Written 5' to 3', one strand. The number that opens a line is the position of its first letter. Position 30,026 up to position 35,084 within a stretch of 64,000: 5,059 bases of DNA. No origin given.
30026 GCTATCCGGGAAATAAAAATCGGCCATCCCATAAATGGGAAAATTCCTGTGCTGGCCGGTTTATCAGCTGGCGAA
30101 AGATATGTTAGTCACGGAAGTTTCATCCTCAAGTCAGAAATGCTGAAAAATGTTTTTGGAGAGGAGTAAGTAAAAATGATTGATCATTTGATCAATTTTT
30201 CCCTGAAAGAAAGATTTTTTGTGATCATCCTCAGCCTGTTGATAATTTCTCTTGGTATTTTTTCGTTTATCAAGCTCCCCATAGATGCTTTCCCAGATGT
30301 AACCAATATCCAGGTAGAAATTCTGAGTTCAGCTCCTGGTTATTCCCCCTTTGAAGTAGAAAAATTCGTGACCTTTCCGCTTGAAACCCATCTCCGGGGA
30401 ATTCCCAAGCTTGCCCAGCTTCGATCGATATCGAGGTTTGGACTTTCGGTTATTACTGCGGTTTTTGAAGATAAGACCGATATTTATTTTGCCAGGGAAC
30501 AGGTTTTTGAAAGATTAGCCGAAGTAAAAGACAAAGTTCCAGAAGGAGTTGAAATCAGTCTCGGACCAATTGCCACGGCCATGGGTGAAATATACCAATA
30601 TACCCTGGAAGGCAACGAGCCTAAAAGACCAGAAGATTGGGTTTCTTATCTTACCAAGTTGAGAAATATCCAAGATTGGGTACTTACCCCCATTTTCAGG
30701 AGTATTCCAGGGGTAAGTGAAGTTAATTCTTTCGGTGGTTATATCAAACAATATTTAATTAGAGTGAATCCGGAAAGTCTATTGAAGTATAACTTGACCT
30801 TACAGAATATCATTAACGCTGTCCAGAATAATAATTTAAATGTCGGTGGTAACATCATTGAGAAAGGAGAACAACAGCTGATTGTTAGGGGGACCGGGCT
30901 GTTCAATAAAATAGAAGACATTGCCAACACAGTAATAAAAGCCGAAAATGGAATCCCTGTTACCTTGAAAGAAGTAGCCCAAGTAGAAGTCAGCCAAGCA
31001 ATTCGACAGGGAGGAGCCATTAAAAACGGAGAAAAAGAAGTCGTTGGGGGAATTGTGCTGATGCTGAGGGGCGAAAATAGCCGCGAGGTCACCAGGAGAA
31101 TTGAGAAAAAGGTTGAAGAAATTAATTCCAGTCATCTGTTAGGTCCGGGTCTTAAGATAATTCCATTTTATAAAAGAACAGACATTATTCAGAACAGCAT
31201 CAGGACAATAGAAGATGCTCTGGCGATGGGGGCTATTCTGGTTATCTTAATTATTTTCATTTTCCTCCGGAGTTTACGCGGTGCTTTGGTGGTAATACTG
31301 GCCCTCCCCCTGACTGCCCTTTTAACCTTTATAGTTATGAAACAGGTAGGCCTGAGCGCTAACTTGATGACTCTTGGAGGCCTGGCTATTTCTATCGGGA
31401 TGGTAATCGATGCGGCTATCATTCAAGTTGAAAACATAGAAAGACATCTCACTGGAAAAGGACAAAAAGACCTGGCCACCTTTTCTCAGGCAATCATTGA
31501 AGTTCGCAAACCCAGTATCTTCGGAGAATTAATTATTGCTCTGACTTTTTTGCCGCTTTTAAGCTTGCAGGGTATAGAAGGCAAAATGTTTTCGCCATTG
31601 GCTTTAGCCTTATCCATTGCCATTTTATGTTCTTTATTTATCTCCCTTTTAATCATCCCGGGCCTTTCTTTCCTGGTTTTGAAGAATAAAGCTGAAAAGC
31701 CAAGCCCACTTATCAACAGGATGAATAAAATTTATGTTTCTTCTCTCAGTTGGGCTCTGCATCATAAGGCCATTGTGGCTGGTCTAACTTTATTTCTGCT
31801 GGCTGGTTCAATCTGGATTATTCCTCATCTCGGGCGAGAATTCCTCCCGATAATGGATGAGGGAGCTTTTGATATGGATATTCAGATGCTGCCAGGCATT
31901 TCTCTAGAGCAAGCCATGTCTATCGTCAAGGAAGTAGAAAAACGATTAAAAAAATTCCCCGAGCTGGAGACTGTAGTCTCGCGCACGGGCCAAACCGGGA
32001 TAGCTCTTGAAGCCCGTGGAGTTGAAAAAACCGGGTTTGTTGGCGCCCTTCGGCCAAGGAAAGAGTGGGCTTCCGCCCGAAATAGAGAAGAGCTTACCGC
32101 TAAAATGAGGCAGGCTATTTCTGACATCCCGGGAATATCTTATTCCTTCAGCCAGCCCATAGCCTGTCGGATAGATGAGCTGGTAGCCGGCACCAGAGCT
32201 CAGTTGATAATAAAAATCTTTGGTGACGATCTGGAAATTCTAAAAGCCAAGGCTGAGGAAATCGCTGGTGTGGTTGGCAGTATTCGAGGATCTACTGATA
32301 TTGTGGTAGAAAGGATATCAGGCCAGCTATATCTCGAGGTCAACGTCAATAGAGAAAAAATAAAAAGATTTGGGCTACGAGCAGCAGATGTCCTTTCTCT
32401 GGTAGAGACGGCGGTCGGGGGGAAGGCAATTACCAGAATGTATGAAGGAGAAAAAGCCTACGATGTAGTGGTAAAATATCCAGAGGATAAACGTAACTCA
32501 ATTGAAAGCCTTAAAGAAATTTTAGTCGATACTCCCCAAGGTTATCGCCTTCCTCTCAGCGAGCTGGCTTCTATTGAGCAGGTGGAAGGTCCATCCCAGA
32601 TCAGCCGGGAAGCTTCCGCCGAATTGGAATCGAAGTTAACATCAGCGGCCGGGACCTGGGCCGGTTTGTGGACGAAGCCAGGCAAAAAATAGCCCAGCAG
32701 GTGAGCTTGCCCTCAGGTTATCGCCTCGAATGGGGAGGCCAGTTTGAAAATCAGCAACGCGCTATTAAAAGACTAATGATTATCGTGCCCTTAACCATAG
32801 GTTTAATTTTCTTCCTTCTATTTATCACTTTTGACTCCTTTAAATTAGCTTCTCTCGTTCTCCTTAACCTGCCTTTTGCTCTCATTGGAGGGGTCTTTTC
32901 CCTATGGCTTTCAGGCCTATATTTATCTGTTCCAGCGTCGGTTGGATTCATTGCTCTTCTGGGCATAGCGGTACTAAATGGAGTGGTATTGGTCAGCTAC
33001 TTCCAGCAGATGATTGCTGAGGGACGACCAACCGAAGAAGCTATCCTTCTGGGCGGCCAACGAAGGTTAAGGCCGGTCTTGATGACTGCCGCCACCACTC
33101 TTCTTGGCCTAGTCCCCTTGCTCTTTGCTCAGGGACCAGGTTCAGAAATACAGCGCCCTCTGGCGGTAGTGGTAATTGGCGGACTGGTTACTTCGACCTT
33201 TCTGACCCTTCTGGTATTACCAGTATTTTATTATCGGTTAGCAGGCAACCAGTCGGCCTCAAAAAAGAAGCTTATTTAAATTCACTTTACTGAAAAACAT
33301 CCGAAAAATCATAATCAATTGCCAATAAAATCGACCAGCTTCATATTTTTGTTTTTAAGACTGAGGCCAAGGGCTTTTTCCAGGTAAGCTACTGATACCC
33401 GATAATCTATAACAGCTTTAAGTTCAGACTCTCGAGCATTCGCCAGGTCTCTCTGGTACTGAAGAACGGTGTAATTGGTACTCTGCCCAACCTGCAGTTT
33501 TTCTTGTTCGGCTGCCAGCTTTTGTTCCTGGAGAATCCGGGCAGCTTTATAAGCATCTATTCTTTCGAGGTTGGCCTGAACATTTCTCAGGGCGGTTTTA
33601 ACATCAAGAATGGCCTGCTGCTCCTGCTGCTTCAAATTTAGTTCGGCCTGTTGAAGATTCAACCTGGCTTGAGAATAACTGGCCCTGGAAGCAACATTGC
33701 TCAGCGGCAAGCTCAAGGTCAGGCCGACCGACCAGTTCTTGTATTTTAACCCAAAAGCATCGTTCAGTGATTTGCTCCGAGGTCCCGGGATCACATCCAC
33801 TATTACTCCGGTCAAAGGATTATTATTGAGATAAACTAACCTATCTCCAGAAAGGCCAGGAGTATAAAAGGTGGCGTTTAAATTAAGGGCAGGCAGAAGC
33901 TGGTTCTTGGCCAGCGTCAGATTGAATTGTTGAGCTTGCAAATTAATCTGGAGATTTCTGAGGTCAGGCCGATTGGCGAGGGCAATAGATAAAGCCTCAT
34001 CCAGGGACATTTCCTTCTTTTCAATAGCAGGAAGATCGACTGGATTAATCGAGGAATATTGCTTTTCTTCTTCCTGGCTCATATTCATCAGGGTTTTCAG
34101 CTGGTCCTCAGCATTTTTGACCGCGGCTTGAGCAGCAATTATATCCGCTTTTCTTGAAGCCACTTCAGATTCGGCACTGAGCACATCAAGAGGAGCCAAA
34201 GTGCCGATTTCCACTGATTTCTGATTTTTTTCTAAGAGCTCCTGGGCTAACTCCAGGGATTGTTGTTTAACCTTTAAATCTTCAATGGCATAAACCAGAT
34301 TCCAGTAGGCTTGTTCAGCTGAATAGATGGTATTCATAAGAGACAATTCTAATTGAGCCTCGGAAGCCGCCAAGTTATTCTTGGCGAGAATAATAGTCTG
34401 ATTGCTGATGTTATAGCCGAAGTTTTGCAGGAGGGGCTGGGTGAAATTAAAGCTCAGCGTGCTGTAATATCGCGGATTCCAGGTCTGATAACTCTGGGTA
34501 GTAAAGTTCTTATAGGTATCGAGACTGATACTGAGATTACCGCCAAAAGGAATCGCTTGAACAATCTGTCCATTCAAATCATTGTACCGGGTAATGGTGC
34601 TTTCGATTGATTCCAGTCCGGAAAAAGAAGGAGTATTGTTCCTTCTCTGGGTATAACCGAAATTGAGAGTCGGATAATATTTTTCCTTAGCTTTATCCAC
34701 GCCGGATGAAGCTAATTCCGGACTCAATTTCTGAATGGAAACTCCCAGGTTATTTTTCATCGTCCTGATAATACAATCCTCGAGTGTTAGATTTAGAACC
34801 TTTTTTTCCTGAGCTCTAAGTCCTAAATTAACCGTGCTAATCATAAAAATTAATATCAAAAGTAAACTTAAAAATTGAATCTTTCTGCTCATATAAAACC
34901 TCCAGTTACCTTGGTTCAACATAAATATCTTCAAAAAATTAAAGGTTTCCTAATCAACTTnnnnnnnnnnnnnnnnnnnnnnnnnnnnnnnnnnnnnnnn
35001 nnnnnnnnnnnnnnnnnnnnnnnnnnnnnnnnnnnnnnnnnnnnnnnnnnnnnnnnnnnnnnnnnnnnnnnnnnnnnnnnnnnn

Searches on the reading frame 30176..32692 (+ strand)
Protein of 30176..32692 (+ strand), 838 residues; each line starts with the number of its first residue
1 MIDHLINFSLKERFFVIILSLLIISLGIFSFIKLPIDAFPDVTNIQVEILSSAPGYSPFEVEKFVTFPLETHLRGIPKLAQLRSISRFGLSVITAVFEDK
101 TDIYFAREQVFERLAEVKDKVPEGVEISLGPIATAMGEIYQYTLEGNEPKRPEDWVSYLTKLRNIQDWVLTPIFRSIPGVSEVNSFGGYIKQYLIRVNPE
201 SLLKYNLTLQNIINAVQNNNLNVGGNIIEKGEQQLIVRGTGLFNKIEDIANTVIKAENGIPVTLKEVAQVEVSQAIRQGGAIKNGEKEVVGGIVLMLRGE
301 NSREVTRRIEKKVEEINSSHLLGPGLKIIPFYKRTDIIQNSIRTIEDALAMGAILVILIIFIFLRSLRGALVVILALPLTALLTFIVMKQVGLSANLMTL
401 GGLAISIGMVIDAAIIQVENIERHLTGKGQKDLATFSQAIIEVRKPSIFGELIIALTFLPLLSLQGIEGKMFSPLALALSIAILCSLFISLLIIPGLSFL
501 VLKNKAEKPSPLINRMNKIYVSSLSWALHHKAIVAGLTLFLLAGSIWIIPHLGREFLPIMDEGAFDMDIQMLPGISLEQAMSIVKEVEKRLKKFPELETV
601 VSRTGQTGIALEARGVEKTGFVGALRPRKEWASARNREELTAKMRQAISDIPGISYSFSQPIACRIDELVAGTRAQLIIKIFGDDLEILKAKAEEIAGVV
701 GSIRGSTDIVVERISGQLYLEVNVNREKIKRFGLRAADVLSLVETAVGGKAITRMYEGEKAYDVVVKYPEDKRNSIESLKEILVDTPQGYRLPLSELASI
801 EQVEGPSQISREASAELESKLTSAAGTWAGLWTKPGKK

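Call 56: find_encoding_contigs(protein=window:30176-32692:+, flank=10000, max_places=1)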
Protein window:30176-32692:+ (838 aa): no gene with exactly this product is on record in the collection.

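Call 61: search_protein_families(library=pfam, proteins=[window:30176-32692:+], max_evalue=0.00001)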
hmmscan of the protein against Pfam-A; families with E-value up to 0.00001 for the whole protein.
window:30176-32692:+ (838 aa): 1 family
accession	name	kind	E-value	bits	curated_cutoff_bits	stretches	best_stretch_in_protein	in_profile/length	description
PF00873.25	ACR_tran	-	4.6e-215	717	28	1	6-814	2-810/1021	AcrB/AcrD/AcrF family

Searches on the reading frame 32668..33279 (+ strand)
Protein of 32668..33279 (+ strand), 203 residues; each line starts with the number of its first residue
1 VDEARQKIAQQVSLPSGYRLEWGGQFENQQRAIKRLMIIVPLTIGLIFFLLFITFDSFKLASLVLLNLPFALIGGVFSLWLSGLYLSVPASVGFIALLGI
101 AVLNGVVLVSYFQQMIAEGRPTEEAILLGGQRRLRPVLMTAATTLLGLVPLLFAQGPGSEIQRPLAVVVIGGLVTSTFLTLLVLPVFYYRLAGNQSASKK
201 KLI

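Call 61: search_protein_families(library=pfam, proteins=[window:32668-33279:+], max_evalue=0.00001)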
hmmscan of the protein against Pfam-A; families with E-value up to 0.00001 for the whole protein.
window:32668-33279:+ (203 aa): 2 families
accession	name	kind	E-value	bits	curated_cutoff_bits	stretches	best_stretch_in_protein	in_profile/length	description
PF00873.25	ACR_tran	-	1.4e-69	235.4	28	1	3-190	831-1019/1021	AcrB/AcrD/AcrF family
PF03176.21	MMPL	-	2.7e-07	30.3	20.5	1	7-188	112-299/333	MMPL family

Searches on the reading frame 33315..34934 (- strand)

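Call 61: search_protein_families(library=pfam, proteins=[window:33315-34934:-], max_evalue=0.00001)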
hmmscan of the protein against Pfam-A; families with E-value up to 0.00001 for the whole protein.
window:33315-34934:- (539 aa): 1 family
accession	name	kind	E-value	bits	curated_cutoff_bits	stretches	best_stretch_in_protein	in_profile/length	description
PF02321.23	OEP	-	4e-53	180.4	22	2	311-523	1-187/187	Outer membrane efflux protein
